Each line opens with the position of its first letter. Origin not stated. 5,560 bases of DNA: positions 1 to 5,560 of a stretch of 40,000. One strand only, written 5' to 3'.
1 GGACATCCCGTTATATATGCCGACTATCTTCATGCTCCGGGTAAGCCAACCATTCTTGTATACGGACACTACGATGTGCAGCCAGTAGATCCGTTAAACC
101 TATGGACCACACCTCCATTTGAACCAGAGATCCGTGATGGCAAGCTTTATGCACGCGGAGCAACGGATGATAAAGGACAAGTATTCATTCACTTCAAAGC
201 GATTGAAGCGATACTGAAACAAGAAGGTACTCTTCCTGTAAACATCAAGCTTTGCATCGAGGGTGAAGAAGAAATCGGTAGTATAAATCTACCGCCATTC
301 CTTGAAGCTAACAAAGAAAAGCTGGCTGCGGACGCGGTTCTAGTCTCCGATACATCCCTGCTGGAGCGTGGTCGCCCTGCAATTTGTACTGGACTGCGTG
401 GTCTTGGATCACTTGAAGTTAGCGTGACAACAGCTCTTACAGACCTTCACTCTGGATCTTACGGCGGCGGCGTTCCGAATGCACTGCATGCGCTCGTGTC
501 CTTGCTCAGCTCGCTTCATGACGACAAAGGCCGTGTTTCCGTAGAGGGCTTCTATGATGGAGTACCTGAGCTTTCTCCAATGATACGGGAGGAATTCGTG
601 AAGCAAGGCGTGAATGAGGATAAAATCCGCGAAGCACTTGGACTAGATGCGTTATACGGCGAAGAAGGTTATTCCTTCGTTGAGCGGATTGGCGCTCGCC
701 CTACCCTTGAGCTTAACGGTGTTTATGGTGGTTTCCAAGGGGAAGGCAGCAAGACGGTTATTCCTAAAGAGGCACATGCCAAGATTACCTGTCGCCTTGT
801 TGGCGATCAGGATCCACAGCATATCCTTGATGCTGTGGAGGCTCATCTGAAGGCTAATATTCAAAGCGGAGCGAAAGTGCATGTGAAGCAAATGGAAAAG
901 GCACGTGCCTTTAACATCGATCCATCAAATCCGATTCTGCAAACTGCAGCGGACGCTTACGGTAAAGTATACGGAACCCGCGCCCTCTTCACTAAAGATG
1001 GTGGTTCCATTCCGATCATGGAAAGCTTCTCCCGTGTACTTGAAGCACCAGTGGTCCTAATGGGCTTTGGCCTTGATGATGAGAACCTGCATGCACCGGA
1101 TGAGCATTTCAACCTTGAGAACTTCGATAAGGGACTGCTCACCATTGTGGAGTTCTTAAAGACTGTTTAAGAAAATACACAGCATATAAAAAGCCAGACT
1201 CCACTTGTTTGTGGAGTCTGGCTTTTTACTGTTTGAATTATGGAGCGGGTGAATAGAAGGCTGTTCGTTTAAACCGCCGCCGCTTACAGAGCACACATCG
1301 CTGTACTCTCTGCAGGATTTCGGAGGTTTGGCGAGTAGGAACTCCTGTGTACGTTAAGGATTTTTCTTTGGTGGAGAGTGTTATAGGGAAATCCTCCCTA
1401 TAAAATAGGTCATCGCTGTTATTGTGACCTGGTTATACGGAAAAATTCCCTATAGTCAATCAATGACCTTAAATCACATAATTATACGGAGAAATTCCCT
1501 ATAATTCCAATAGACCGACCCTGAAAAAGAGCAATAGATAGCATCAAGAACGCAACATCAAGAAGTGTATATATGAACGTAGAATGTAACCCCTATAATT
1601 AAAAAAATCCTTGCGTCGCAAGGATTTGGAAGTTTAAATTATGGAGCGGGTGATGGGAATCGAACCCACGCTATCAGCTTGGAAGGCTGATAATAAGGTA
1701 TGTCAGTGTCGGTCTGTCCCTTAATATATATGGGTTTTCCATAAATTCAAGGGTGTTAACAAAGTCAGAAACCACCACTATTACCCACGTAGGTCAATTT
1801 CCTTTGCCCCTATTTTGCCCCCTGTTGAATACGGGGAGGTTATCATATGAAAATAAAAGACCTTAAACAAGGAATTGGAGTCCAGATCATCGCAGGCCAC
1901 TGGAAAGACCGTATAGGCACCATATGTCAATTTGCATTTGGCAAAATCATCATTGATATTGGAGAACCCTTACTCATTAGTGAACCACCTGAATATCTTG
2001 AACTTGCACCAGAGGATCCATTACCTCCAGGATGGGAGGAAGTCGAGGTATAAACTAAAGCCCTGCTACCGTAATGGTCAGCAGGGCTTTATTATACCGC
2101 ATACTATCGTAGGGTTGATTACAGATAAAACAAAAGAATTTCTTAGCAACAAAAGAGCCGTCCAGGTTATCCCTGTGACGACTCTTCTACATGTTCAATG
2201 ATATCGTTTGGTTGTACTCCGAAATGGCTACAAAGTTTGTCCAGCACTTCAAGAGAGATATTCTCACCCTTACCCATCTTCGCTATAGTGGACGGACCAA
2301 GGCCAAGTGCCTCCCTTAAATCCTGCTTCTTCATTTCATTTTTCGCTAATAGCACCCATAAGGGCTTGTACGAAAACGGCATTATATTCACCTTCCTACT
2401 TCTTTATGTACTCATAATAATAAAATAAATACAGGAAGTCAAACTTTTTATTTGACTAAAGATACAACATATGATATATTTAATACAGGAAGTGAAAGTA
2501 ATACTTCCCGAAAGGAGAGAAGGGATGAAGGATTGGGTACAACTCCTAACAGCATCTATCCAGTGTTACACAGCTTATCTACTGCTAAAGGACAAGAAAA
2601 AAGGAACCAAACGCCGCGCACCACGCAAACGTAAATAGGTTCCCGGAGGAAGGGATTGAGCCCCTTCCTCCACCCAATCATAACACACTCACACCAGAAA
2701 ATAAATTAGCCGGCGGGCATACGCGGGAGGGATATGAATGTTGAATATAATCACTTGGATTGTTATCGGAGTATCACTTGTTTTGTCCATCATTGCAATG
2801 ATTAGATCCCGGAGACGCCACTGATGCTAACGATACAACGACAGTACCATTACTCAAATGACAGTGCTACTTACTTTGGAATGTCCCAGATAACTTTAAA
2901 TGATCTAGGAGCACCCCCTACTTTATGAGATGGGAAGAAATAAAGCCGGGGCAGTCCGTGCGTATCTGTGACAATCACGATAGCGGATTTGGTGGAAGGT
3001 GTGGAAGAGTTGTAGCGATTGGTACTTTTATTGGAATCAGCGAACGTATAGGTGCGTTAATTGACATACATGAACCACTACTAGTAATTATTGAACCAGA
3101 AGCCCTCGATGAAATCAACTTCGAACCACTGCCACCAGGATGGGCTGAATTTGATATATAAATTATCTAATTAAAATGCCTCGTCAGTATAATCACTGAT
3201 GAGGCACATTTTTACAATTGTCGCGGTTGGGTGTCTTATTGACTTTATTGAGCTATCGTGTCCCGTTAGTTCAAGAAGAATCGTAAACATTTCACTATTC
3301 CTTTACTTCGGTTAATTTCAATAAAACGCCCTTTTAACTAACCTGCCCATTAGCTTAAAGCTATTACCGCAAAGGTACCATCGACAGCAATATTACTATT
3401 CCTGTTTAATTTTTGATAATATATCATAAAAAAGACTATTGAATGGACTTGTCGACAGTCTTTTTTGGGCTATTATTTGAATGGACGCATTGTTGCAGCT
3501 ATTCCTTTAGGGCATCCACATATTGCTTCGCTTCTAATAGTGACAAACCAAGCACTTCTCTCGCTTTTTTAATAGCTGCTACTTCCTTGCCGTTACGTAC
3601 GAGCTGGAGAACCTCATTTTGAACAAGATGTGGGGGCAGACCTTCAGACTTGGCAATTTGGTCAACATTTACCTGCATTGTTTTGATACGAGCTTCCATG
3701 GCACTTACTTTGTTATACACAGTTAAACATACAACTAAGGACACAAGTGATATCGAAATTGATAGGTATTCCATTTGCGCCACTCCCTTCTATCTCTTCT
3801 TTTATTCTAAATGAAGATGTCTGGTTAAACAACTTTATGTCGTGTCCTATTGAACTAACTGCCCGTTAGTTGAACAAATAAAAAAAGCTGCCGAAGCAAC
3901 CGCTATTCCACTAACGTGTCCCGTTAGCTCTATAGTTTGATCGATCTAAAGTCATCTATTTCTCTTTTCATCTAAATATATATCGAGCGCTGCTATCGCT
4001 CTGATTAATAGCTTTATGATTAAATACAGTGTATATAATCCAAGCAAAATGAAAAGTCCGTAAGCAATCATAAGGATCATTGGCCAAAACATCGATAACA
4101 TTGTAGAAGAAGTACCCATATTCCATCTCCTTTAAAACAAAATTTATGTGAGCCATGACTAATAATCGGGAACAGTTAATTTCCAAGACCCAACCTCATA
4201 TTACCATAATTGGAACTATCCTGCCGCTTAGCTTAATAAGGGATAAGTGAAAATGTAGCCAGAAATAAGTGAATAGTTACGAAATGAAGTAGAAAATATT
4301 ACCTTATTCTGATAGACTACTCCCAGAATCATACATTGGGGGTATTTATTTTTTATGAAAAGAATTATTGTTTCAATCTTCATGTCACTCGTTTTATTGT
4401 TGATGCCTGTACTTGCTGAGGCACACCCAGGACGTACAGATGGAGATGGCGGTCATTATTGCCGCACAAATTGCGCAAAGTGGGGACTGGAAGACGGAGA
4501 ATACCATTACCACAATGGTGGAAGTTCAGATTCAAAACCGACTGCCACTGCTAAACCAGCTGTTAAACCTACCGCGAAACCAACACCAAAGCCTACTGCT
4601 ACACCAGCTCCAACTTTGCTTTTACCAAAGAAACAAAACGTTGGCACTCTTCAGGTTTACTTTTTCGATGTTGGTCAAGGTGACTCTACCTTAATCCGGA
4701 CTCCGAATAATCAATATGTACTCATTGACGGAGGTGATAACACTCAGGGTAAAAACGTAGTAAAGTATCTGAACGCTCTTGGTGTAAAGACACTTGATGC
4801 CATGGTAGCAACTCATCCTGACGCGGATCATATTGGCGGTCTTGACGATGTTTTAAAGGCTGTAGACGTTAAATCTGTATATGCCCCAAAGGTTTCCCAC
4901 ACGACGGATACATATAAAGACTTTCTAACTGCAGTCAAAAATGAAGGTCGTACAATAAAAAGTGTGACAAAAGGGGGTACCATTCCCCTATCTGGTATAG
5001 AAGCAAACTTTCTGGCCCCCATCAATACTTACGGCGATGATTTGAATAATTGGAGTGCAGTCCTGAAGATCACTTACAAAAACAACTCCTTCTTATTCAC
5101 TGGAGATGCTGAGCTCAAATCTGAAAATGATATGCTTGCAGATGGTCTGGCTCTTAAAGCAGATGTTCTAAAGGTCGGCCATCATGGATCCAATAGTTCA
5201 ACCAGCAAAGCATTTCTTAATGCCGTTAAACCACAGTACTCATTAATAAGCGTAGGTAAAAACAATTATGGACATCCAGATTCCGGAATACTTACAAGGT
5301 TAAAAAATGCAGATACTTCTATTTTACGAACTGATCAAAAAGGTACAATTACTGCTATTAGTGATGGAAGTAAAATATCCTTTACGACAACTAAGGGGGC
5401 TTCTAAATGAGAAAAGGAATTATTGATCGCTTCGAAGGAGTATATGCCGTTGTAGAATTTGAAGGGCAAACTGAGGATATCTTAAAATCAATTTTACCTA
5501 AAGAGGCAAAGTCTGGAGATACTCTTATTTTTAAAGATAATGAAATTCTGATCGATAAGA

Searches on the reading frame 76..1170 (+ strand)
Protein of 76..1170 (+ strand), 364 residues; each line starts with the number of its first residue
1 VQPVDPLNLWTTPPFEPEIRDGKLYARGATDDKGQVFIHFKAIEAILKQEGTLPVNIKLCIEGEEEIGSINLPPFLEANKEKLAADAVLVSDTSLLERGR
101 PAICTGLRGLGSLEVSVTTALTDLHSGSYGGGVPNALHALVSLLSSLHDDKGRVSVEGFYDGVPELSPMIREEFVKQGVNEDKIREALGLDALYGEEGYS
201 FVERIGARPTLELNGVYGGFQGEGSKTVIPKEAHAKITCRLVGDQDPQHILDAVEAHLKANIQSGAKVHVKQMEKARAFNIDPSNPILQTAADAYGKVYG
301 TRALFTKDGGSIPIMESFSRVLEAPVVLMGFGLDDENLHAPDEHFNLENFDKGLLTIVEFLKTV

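Call 90: search_protein_families(library=pfam, proteins=[window:76-1170:+], max_evalue=0.001)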
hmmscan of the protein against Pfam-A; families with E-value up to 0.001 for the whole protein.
window:76-1170:+ (364 aa): 2 families
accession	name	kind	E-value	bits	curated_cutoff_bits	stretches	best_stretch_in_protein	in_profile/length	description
PF01546.33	Peptidase_M20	-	3.1e-31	109.3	24.6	1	2-362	9-205/206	Peptidase family M20/M25/M40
PF07687.19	M20_dimer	-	1.8e-17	63.7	21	1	111-261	5-102/107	Peptidase dimerisation domain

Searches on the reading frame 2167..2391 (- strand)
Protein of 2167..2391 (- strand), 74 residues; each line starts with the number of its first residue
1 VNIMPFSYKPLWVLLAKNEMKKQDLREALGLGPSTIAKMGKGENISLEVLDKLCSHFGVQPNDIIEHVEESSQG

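Call 90: search_protein_families(library=pfam, proteins=[window:2167-2391:-], max_evalue=0.001)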
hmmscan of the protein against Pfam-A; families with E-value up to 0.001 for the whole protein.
window:2167-2391:- (74 aa): 2 families
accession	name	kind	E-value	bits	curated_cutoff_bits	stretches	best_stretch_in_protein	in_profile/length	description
PF13443.12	HTH_26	-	8.1e-19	68.1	22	1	11-69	2-62/63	Cro/C1-type HTH DNA-binding domain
PF01381.28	HTH_3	-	1.9e-06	28.2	23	1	17-63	7-54/55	Helix-turn-helix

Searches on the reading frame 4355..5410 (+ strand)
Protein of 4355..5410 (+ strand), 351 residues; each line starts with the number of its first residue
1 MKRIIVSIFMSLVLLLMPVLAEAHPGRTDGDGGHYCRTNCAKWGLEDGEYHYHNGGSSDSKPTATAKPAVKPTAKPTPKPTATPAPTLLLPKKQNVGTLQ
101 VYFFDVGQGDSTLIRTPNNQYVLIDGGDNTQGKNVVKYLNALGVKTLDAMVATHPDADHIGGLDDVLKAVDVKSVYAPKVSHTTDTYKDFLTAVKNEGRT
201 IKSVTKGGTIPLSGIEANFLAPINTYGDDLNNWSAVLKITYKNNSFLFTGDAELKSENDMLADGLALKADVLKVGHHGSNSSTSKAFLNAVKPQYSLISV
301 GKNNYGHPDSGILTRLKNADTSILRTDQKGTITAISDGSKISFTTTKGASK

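Call 9: search_protein_families(library=ncbifam, proteins=[window:4355-5410:+], max_evalue=0.1)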
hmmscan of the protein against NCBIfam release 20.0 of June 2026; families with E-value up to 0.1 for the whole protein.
window:4355-5410:+ (351 aa): 29 families (the best 25 are shown)
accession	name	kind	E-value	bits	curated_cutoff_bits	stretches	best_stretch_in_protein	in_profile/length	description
TIGR00361.1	ComEC_Rec2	equivalog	1.8e-48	165.2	190.05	1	87-330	429-663/663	DNA internalization-related competence protein ComEC/Rec2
NF049846.1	blaAHM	exception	2.3e-33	115.4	590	1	102-343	66-302/304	AHM family subclass B3-like metallo-beta-lactamase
NF008580.0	PRK11539.1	equivalog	1.2e-26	93.4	969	1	89-335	493-727/758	ComEC family protein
NF041809.1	Avs1a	equivalog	2.7e-19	69.2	420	2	232-323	253-348/387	AVAST type 1 anti-phage system MBL fold metallo-hydrolase Avs1a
NF058524.1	6A-MBL_enzyme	equivalog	3.1e-13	49.6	220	2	103-169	1-79/346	anti-phage 6A-MBL system MBL-fold protein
NF033223.2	YHYH_alt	domain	4.6e-09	36.5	30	1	21-53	1-25/25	YHYH domain-containing protein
TIGR03413.1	GSH_gloB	equivalog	9.8e-06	25.1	200.8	1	114-183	15-79/248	hydroxyacylglutathione hydrolase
NF012229.1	bla_class_B_core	domain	1.7e-05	25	100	1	111-184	16-88/139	metallo-beta-lactamase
NF033105.1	bla_subclass_B3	equivalog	2e-05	24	240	1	111-174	25-89/257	subclass B3 metallo-beta-lactamase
NF002553.0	PRK02113.1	equivalog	6.8e-05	22.4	386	1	111-174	37-94/252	MBL fold metallo-hydrolase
TIGR03675.1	arCOG00543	equivalog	0.00024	19.5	580.2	1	105-198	185-282/631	beta-CASP ribonuclease aCPSF1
TIGR02651.1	RNase_Z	equivalog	0.00042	19.5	292.95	1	111-174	20-79/302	ribonuclease Z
NF038231.1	MBL_Geo_Pelo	equivalog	0.00071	19.2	360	1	112-167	37-86/250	GPMC system MBL fold metallohydrolase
NF000801.0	PRK00055.1-3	equivalog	0.00071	18.7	252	1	111-171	22-78/307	ribonuclease Z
NF008887.0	PRK11921.1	equivalog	0.00098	18.1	635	1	111-181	37-106/396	anaerobic nitric oxide reductase flavorubredoxin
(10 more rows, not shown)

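Call 10: search_protein_families(library=phrogs, proteins=[window:4355-5410:+], max_evalue=0.01)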
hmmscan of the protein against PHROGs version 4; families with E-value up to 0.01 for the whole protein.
window:4355-5410:+ (351 aa): 5 families
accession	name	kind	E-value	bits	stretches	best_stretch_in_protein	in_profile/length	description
phrog_14556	-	unknown function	3.6e-89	300.6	1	84-348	120-384/451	-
phrog_7043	-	tail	7.8e-76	257.5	1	97-343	619-883/1077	tail protein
phrog_36445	-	unknown function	3.8e-29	102.8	1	161-333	2-175/195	-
phrog_27548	-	unknown function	0.00029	20.3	1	108-299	196-397/633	-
phrog_392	-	other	0.0013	19.3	1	118-251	26-149/348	metal-dependent hydrolase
